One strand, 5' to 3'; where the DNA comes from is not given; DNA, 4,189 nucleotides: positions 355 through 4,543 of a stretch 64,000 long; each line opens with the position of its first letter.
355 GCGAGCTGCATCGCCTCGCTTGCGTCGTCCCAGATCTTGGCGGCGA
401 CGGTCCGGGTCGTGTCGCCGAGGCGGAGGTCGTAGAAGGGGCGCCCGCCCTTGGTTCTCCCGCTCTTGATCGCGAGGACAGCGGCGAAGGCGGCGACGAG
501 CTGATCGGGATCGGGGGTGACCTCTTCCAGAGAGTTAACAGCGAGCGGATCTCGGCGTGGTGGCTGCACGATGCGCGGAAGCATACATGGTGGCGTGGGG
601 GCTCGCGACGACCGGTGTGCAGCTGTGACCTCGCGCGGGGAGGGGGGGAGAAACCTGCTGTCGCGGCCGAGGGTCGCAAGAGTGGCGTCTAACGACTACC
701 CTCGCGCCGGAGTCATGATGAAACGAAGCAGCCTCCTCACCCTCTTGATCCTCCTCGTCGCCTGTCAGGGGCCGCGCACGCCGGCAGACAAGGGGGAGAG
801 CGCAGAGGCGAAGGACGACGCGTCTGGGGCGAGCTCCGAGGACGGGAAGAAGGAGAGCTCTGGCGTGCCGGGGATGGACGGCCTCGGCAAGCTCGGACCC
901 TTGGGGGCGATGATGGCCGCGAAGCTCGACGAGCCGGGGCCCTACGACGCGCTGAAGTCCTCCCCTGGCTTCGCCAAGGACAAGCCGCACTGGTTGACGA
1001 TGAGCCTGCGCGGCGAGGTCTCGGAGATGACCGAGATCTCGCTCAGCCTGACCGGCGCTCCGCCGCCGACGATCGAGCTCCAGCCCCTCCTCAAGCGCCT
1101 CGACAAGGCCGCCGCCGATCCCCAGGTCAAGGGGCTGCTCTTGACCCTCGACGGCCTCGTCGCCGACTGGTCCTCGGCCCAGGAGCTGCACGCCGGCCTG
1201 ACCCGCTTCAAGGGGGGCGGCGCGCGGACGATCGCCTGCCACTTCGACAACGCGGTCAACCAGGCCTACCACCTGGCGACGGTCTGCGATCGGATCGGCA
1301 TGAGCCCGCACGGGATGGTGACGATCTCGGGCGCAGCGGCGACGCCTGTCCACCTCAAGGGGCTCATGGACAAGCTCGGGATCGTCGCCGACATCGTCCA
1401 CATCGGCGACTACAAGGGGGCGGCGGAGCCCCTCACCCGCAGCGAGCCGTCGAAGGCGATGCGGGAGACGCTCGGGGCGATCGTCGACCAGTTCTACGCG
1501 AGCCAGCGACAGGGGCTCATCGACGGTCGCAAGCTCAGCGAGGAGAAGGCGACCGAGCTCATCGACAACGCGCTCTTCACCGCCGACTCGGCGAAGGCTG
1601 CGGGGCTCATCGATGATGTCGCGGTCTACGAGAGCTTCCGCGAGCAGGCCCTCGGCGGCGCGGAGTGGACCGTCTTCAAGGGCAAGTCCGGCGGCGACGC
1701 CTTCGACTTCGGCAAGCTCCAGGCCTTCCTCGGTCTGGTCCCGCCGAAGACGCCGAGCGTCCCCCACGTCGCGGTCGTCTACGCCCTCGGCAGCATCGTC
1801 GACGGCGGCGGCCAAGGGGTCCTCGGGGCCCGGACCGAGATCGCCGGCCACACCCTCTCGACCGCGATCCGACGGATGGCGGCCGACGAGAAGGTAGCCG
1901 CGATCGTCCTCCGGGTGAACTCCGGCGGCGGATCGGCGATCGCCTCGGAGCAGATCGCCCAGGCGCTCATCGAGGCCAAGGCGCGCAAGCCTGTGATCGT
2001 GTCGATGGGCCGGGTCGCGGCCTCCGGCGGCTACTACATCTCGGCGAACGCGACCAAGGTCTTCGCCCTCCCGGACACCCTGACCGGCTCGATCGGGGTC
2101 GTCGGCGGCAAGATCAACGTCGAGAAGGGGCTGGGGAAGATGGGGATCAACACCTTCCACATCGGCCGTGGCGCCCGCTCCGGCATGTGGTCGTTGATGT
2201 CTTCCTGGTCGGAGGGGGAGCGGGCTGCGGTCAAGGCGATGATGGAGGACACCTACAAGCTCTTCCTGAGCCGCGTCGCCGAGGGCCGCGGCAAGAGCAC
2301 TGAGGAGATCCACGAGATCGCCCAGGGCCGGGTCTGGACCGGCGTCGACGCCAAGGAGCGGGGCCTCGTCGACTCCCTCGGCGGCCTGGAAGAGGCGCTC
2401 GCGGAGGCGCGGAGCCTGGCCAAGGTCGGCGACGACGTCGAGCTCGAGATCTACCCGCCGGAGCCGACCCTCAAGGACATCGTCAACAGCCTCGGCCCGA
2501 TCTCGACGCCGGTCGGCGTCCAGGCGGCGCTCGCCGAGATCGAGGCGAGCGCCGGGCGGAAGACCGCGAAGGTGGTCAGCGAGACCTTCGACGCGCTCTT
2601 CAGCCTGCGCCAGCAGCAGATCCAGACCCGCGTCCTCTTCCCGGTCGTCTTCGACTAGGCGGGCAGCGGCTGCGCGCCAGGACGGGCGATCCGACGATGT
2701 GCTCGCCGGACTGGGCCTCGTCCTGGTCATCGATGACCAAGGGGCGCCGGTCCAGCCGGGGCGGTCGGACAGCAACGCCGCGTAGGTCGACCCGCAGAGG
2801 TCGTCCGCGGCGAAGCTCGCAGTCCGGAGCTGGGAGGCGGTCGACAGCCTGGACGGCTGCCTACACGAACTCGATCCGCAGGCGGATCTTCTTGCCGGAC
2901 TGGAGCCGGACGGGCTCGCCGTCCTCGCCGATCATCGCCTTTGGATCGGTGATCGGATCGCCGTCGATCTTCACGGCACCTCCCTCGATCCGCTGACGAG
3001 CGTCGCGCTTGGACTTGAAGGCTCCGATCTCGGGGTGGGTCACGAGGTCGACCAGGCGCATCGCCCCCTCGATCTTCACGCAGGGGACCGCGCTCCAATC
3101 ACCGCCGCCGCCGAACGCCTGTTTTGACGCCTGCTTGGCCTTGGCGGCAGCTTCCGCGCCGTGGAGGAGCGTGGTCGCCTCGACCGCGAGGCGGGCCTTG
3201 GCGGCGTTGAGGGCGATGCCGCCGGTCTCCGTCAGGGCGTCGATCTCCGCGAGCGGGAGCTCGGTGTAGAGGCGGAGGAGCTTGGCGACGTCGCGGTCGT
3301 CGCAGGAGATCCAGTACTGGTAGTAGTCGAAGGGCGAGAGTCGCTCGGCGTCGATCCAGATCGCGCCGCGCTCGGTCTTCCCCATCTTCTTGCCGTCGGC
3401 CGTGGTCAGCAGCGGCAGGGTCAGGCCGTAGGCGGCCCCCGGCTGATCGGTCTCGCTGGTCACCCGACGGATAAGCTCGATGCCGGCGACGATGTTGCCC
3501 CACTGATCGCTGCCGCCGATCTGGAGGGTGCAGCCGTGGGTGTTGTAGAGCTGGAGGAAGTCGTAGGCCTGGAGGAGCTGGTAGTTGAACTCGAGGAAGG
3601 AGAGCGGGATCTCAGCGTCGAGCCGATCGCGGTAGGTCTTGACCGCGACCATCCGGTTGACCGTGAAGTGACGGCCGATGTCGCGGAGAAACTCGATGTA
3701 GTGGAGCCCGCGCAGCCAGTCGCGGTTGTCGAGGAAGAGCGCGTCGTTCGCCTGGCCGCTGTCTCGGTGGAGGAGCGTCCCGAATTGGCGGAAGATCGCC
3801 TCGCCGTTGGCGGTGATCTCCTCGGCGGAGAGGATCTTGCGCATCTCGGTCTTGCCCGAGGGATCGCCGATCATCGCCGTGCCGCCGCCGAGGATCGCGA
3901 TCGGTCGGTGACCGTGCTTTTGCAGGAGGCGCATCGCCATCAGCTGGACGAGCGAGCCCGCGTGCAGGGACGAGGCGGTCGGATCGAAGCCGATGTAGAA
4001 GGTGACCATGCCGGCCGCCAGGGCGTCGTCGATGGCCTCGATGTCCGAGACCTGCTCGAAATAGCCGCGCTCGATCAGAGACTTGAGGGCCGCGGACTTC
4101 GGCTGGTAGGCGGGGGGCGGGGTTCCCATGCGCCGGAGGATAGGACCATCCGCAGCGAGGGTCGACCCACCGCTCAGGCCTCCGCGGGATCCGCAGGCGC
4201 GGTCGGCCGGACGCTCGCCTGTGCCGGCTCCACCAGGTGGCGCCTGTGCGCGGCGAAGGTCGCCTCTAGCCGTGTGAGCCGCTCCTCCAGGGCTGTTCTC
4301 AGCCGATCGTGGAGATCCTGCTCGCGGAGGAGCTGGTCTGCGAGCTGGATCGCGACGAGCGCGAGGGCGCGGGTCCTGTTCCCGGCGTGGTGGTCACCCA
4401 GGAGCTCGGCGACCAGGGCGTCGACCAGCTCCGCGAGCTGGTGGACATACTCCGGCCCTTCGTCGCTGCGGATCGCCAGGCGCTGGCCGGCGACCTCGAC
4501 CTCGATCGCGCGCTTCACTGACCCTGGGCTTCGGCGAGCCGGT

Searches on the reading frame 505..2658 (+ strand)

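Call 16: search_protein_families(library=pfam, proteins=[window:505-2658:+], max_evalue=0.0001)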
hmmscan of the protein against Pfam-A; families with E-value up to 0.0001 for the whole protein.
window:505-2658:+ (717 aa): 4 families
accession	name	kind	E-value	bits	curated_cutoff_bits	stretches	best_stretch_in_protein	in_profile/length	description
PF01343.23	Peptidase_S49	-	1.4e-64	217.2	24.9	2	491-641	3-153/154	Peptidase family S49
PF00549.24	Ligase_CoA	-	1.4e-05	25.6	24.5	0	444-500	34-89/128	CoA-ligase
PF01972.22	SDH_protease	-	2.6e-05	23.8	31.3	1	454-526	84-151/286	ClpP-like SDH-type serine proteinase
PF25145.1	NfeD1b_N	-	8.4e-05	22.7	40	0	458-536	25-101/189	NfeD1b, N-terminal domain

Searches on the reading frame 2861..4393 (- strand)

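Call 16: search_protein_families(library=pfam, proteins=[window:2861-4393:-], max_evalue=0.0001)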
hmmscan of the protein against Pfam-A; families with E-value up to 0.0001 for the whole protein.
window:2861-4393:- (510 aa): 3 families
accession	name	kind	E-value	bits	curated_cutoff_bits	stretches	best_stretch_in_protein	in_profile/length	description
PF00579.31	tRNA-synt_1b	-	1.1e-74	251.9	21.1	1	130-427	6-291/292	tRNA synthetases class I (W and Y)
PF22421.1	SYY_C-terminal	-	9.1e-07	29.1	27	1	435-490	8-62/83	Tyrosine--tRNA ligase SYY-like C-terminal domain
PF01479.30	S4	-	3.1e-06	27.3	22.8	1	445-489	1-43/48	S4 domain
